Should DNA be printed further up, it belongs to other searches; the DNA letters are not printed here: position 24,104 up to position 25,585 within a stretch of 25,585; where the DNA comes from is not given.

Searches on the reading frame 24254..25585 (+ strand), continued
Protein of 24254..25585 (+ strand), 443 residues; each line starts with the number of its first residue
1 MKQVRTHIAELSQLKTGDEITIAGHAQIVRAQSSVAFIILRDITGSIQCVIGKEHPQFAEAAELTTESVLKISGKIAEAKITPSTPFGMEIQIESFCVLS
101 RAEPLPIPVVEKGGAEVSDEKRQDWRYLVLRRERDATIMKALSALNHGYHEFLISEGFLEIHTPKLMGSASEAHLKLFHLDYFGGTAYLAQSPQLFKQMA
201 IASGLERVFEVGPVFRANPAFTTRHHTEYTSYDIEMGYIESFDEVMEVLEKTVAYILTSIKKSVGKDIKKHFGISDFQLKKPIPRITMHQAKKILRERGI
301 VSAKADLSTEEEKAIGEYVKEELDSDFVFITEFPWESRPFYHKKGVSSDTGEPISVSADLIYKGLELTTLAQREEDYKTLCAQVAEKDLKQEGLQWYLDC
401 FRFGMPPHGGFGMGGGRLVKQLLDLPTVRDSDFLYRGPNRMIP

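Call 58: find_homologous_proteins(query=window:24254-25582:+, max_evalue=1e-40)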
Query window:24254-25582:+ (443 aa): 7675 proteins with E <= 1e-40 among 8000 candidates; the best 120 are listed.
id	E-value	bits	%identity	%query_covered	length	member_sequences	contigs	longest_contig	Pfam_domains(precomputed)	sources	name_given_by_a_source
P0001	3.9e-295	997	100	100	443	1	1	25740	PF01336.32,PF00152.26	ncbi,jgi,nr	ncbi:MAG: aspartate--tRNA(Asn) ligase [Rickettsiales bacterium]|jgi:aspartyl-tRNA synthetase|nr:aspa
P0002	3.8e-254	862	85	99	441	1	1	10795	PF01336.32,PF00152.26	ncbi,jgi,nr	ncbi:MAG: aspartate--tRNA(Asn) ligase [Rickettsiales bacterium]|jgi:aspartyl-tRNA synthetase|nr:aspa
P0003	2.4e-247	839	84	100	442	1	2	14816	PF01336.32,PF00152.26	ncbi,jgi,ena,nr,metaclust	ncbi:MAG: aspartate--tRNA(Asn) ligase [Proteobacteria bacterium]|nr:aspartate--tRNA(Asn) ligase [Pse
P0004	8.6e-246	834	83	99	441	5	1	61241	PF01336.32,PF00152.26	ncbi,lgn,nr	ncbi:MAG: aspartate--tRNA(Asn) ligase [Rickettsiales bacterium]|nr:aspartate--tRNA(Asn) ligase [Rick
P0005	1.8e-215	734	73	100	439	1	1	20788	PF01336.32,PF00152.26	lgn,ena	-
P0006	3.3e-208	710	71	100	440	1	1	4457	PF01336.32,PF00152.26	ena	-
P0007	2.3e-205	701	70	100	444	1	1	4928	PF01336.32,PF00152.26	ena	-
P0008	9.4e-193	659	67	100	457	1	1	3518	PF01336.32,PF00152.26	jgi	jgi:aspartyl-tRNA synthetase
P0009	6.2e-192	657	64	99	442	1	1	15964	PF01336.32,PF00152.26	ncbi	-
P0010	2.5e-191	655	66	100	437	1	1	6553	PF01336.32,PF00152.26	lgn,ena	-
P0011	3.7e-191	654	67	100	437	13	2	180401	PF01336.32,PF00152.26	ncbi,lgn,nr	ncbi:MAG: aspartate--tRNA(Asn) ligase [Alphaproteobacteria bacterium]|nr:aspartate--tRNA(Asn) ligase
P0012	1.3e-189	649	65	99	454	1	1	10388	PF01336.32,PF00152.26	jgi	jgi:aspartyl-tRNA synthetase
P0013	1.7e-189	649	65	100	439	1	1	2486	PF01336.32,PF00152.26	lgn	-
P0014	2.1e-189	648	65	100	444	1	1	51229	PF01336.32,PF00152.26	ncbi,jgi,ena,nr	ncbi:MAG: aspartate--tRNA(Asn) ligase [Alphaproteobacteria bacterium]|nr:aspartate--tRNA(Asn) ligase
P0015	2.6e-188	645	65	100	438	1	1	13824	PF01336.32,PF00152.26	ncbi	-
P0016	4.6e-187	641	64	100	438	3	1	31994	PF01336.32,PF00152.26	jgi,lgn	-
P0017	1.1e-186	639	63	100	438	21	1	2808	PF01336.32,PF00152.26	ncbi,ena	-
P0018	8.0e-186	636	63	100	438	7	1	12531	PF01336.32,PF00152.26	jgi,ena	-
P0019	1.0e-185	636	64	99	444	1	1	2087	PF01336.32,PF00152.26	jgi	jgi:aspartyl-tRNA synthetase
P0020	2.2e-185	635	63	100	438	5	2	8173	PF01336.32,PF00152.26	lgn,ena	-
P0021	3.3e-185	634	64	100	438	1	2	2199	PF01336.32,PF00152.26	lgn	-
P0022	4.4e-185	634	65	100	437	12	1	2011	PF01336.32,PF00152.26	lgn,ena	-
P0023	5.5e-185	634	63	100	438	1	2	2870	PF01336.32,PF00152.26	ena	-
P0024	6.4e-185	633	63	100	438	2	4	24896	PF01336.32,PF00152.26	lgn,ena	-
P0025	6.7e-185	633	63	100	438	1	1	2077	PF01336.32,PF00152.26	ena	-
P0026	7.0e-185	633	65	100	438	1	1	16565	PF01336.32,PF00152.26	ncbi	-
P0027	7.2e-185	633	64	100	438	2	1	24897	PF01336.32,PF00152.26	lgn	-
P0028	1.2e-184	633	63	100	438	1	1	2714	PF01336.32,PF00152.26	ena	-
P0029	1.4e-184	632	63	100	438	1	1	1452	PF01336.32,PF00152.26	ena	-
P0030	1.7e-184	632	63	100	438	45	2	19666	PF01336.32,PF00152.26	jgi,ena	-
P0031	1.8e-184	632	63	100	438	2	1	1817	PF01336.32,PF00152.26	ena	-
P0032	1.8e-184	632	63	100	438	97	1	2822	PF01336.32,PF00152.26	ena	-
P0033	2.6e-184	631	65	100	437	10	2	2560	PF01336.32,PF00152.26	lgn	-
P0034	2.6e-184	631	63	99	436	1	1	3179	PF01336.32,PF00152.26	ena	-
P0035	4.2e-184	631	63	100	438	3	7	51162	PF01336.32,PF00152.26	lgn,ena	-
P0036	4.5e-184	631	63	100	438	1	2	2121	PF01336.32,PF00152.26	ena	-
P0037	5.0e-184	630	66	100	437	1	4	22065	PF01336.32,PF00152.26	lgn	-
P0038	6.4e-184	630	63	100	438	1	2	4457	PF01336.32,PF00152.26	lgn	-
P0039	6.9e-184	630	64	100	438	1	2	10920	PF01336.32,PF00152.26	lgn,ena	-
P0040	7.3e-184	630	65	100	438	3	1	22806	PF01336.32,PF00152.26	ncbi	-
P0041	7.7e-184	630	63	100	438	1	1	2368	PF01336.32,PF00152.26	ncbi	-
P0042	8.0e-184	630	63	100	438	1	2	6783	PF01336.32,PF00152.26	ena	-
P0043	8.2e-184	630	64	100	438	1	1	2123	PF01336.32,PF00152.26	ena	-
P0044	8.9e-184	630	63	100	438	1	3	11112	PF01336.32,PF00152.26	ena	-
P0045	9.6e-184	630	64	100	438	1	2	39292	PF01336.32,PF00152.26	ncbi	-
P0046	1.3e-183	629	63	100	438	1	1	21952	PF01336.32,PF00152.26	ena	-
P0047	1.8e-183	629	64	100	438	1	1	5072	PF01336.32,PF00152.26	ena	-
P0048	2.0e-183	628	62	100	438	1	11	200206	PF01336.32,PF00152.26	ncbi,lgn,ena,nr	ncbi:MAG: aspartate--tRNA(Asn) ligase [Alphaproteobacteria bacterium]|nr:aspartate--tRNA(Asn) ligase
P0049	2.1e-183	628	63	100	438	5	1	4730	PF01336.32,PF00152.26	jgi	-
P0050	2.5e-183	628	64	100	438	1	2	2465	PF01336.32,PF00152.26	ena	-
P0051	2.7e-183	628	63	100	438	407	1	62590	PF01336.32,PF00152.26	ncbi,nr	ncbi:MAG: aspartate--tRNA(Asn) ligase [Alphaproteobacteria bacterium]|nr:aspartate--tRNA(Asn) ligase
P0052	3.0e-183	628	64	100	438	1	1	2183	PF01336.32,PF00152.26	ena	-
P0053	3.5e-183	628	62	100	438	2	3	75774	PF01336.32,PF00152.26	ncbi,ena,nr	ncbi:MAG: aspartate--tRNA(Asn) ligase [Alphaproteobacteria bacterium]|nr:aspartate--tRNA(Asn) ligase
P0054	3.7e-183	628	63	100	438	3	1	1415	PF01336.32,PF00152.26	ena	-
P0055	4.3e-183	627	63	100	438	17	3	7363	PF01336.32,PF00152.26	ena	-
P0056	1.2e-182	626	63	100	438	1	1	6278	PF01336.32,PF00152.26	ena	-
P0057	1.3e-182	626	62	100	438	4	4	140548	PF01336.32,PF00152.26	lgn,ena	-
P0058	1.5e-182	626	63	100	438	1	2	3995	PF01336.32,PF00152.26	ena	-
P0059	1.6e-182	626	63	100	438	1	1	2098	PF01336.32,PF00152.26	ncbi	-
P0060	1.7e-182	625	63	100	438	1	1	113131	PF01336.32,PF00152.26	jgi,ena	-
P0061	2.0e-182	625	62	100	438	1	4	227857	PF01336.32,PF00152.26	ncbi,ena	-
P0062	2.4e-182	625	61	100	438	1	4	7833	PF01336.32,PF00152.26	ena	-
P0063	2.7e-182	625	63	100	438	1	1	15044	PF01336.32,PF00152.26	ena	-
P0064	2.8e-182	625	63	100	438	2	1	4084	PF01336.32,PF00152.26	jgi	-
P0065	4.7e-182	624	63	99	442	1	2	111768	PF01336.32,PF00152.26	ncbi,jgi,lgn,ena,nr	ncbi:MAG: aspartate--tRNA(Asn) ligase [Alphaproteobacteria bacterium]|nr:aspartate--tRNA(Asn) ligase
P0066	4.9e-182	624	63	100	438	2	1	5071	PF01336.32,PF00152.26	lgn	-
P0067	5.2e-182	624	63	99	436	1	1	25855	PF01336.32,PF00152.26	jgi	jgi:aspartyl-tRNA synthetase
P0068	6.0e-182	624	63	100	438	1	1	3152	PF01336.32,PF00152.26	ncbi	-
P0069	6.6e-182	624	64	100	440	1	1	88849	PF01336.32,PF00152.26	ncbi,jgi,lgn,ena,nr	ncbi:MAG: aspartate--tRNA(Asn) ligase [Alphaproteobacteria bacterium]|nr:aspartate--tRNA(Asn) ligase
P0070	7.1e-182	623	62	100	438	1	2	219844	PF01336.32,PF00152.26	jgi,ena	-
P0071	9.4e-182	623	63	100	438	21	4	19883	PF01336.32,PF00152.26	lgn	-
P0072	4.1e-181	621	62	100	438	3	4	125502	PF01336.32,PF00152.26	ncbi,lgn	-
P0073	5.8e-181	620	65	100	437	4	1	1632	PF01336.32,PF00152.26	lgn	-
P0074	6.9e-181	620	62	99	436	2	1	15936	PF01336.32,PF00152.26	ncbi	-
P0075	7.1e-181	620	62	100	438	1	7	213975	PF01336.32,PF00152.26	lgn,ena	-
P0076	1.1e-180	619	62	100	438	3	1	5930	PF01336.32,PF00152.26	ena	-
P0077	1.5e-180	619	62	100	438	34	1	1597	PF01336.32,PF00152.26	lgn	-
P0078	4.8e-180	617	61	100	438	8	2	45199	PF01336.32,PF00152.26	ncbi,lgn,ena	-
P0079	6.0e-180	617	62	100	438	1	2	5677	PF01336.32,PF00152.26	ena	-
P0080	1.0e-179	616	61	100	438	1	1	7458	PF01336.32,PF00152.26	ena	-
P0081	1.3e-179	616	62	100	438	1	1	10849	PF01336.32,PF00152.26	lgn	-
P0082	1.4e-179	616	61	100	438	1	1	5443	PF01336.32,PF00152.26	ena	-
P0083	4.9e-179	614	62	100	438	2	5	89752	PF01336.32,PF00152.26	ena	-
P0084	5.9e-179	614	62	100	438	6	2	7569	PF01336.32,PF00152.26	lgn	-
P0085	8.7e-169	580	60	99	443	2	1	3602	PF01336.32,PF00152.26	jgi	-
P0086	7.2e-159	548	87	63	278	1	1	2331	PF00152.26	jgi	jgi:aspartyl-tRNA synthetase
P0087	1.3e-152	527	56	100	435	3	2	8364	PF01336.32,PF00152.26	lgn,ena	-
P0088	4.2e-150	519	55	100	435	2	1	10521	PF01336.32,PF00152.26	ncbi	-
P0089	2.5e-149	516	54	100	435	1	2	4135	PF01336.32,PF00152.26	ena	-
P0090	4.0e-149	515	54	100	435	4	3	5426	PF01336.32,PF00152.26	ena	-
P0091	1.9e-148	513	54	100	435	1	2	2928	PF01336.32,PF00152.26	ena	-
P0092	2.8e-148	513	54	100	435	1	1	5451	PF01336.32,PF00152.26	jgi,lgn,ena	-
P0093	6.1e-144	498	53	99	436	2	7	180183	PF01336.32,PF00152.26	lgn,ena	-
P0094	1.3e-133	464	51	96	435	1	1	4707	PF01336.32,PF00152.26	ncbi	-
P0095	2.0e-131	457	50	97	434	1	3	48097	PF01336.32,PF00152.26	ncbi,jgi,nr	ncbi:MAG: aspartate--tRNA(Asn) ligase [Alphaproteobacteria bacterium]|nr:MAG: aspartate--tRNA(Asn) l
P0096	6.6e-131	455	52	96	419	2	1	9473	PF01336.32,PF00152.26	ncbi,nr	ncbi:MAG: aspartate--tRNA(Asn) ligase [Alphaproteobacteria bacterium]|nr:aspartate--tRNA(Asn) ligase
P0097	1.1e-129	451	50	98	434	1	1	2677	PF01336.32,PF00152.26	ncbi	-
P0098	8.8e-125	435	48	99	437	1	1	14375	PF01336.32,PF00152.26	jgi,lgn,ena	-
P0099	8.8e-124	432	61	76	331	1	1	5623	PF01336.32,PF00152.26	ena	-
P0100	1.3e-122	428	47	99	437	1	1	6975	PF01336.32,PF00152.26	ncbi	-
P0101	7.2e-122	426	48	99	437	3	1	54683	PF01336.32,PF00152.26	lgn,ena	-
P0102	1.3e-121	425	47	99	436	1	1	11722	PF01336.32,PF00152.26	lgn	-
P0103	4.4e-121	423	48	99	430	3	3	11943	PF01336.32,PF00152.26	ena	-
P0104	4.4e-120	420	47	97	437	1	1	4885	PF01336.32,PF00152.26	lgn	-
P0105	7.9e-120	419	47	99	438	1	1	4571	PF01336.32,PF00152.26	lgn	-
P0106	2.5e-119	417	48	99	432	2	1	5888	PF01336.32,PF00152.26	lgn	-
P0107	2.9e-119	417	48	99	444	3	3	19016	PF01336.32,PF00152.26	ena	-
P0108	3.2e-119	417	47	96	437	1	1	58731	PF01336.32,PF00152.26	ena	-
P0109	4.2e-119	417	46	99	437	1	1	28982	PF01336.32,PF00152.26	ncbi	-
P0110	7.0e-119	416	48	100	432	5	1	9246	PF01336.32,PF00152.26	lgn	-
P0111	9.5e-119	415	47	99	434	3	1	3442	PF01336.32,PF00152.26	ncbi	-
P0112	1.3e-118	415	47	99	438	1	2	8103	PF01336.32,PF00152.26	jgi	-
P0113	1.3e-118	415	46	99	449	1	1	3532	PF01336.32,PF00152.26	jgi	-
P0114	1.5e-118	415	47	96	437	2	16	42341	PF01336.32,PF00152.26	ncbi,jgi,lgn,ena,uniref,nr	ncbi:MAG: aspartate--tRNA(Asn) ligase [Candidatus Sungbacteria bacterium RIFCSPLOWO2_02_FULL_54_10]|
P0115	1.5e-118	415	49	100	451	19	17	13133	PF01336.32,PF00152.26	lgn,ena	-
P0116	1.9e-118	414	47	100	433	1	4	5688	PF01336.32,PF00152.26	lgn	-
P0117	2.8e-118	414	47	99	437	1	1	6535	PF01336.32,PF00152.26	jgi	-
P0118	2.9e-118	414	47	99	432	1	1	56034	PF01336.32,PF00152.26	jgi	-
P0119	4.0e-118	413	45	99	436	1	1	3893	PF01336.32,PF00152.26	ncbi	-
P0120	6.5e-118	413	46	99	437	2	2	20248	PF01336.32,PF00152.26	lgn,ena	-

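Call 59: find_encoding_contigs(protein=P0093, flank=3000, max_places=2)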
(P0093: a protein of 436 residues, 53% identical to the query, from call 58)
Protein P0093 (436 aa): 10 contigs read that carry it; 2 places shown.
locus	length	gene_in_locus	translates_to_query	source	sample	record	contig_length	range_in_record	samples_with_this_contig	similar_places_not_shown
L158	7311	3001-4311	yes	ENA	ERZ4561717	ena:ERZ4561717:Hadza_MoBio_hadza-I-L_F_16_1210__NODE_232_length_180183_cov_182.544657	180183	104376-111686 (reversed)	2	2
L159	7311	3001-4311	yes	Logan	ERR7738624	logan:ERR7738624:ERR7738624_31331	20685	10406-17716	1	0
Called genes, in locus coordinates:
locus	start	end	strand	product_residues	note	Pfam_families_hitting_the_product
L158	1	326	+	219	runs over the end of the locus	PF02894:GFO_IDH_MocA_C, PF22725:GFO_IDH_MocA_C3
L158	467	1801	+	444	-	PF01336:tRNA_anti-codon, PF00152:tRNA-synt_2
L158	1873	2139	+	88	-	PF13489:Methyltransf_23, PF13847:Methyltransf_31 (weak), PF08241:Methyltransf_11 (weak), PF13649:Methyltransf_25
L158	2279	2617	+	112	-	-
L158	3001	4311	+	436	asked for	PF01336:tRNA_anti-codon, PF00152:tRNA-synt_2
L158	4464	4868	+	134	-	PF01797:Y1_Tnp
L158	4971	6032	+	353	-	PF01408:GFO_IDH_MocA, PF22725:GFO_IDH_MocA_C3, PF02894:GFO_IDH_MocA_C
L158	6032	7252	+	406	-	PF00155:Aminotran_1_2, PF01041:DegT_DnrJ_EryC1, PF00266:Aminotran_5 (weak)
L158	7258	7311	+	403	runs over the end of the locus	PF13302:Acetyltransf_3, PF00583:Acetyltransf_1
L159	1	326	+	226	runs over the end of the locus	PF02894:GFO_IDH_MocA_C, PF22725:GFO_IDH_MocA_C3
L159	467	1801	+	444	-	PF01336:tRNA_anti-codon, PF00152:tRNA-synt_2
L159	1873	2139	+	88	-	PF13489:Methyltransf_23, PF13847:Methyltransf_31 (weak), PF08241:Methyltransf_11 (weak), PF13649:Methyltransf_25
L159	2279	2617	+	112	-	-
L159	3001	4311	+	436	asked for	PF01336:tRNA_anti-codon, PF00152:tRNA-synt_2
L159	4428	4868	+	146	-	PF01797:Y1_Tnp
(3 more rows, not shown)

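Call 60: find_encoding_contigs(protein=P0095, flank=3000, max_places=2)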
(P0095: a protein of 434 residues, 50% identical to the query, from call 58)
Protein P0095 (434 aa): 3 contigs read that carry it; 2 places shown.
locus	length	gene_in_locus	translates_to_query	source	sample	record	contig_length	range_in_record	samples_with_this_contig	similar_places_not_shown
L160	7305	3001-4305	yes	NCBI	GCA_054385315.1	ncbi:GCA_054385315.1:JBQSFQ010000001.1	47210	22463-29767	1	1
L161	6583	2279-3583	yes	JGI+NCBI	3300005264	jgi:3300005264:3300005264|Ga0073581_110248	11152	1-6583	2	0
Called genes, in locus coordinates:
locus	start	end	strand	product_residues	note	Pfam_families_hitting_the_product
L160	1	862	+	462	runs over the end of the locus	PF03060:NMO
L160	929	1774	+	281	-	PF13462:Thioredoxin_4, PF01323:DSBA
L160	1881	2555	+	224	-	PF09825:BPL_N, PF07685:GATase_3 (weak)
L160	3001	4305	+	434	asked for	PF01336:tRNA_anti-codon, PF00152:tRNA-synt_2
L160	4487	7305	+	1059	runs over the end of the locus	PF00580:UvrD-helicase, PF13245:AAA_19, PF13361:UvrD_C, PF13538:UvrD_C_2 (faint)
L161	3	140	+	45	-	?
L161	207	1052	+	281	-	PF13462:Thioredoxin_4, PF01323:DSBA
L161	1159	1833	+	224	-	PF09825:BPL_N, PF07685:GATase_3 (weak)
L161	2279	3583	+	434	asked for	PF01336:tRNA_anti-codon, PF00152:tRNA-synt_2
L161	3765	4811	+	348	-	PF00580:UvrD-helicase, PF13245:AAA_19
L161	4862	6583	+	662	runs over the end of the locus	PF00580:UvrD-helicase (weak), PF13538:UvrD_C_2 (faint), PF13361:UvrD_C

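Call 61: find_encoding_contigs(protein=P0088, flank=3000, max_places=2)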
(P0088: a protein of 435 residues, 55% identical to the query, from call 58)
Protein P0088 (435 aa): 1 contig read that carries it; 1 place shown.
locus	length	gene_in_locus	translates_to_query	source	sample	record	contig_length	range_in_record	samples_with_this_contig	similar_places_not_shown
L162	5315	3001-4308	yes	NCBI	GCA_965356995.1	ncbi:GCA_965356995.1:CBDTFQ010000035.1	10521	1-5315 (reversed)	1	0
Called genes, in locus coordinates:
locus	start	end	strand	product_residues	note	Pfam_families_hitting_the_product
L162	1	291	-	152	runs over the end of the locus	PF13420:Acetyltransf_4, PF00583:Acetyltransf_1, PF13673:Acetyltransf_10, PF13508:Acetyltransf_7, PF08445:FR47 (weak)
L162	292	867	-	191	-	PF00300:His_Phos_1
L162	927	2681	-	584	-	PF13292:DXP_synthase_N, PF02779:Transket_pyr, PF02780:Transketolase_C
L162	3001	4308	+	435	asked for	PF01336:tRNA_anti-codon, PF00152:tRNA-synt_2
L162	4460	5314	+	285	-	?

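Call 62: find_encoding_contigs(protein=P0101, flank=3000, max_places=2)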
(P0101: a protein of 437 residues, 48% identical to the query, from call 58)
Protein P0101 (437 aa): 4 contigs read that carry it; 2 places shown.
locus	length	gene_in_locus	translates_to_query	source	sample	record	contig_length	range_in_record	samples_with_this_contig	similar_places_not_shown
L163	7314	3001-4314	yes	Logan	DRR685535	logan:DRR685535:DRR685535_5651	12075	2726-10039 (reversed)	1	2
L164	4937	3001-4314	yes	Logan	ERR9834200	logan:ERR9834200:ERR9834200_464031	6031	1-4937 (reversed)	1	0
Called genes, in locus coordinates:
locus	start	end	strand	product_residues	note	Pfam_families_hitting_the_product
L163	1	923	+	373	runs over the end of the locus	PF11258:DUF3048, PF17479:DUF3048_C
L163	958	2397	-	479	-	PF01406:tRNA-synt_1e, PF09334:tRNA-synt_1g (faint), PF23493:CysS_C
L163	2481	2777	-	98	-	-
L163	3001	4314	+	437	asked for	PF01336:tRNA_anti-codon, PF00152:tRNA-synt_2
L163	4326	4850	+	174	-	PF04073:tRNA_edit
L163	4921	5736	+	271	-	PF13489:Methyltransf_23, PF01209:Ubie_methyltran (faint), PF13847:Methyltransf_31, PF08241:Methyltransf_11, PF08242:Methyltransf_12, PF13649:Methyltransf_25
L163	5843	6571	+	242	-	PF02616:SMC_ScpA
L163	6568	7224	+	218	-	PF04079:SMC_ScpB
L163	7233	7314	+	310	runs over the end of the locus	PF00768:Peptidase_S11, PF13354:Beta-lactamase2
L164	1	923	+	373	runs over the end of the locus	PF11258:DUF3048, PF17479:DUF3048_C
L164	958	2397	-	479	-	PF01406:tRNA-synt_1e, PF09334:tRNA-synt_1g (faint), PF23493:CysS_C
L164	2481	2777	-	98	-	-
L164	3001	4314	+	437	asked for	PF01336:tRNA_anti-codon, PF00152:tRNA-synt_2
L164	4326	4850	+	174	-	PF04073:tRNA_edit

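Call 80: find_encoding_contigs(protein=P0001, flank=10000, max_places=2)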
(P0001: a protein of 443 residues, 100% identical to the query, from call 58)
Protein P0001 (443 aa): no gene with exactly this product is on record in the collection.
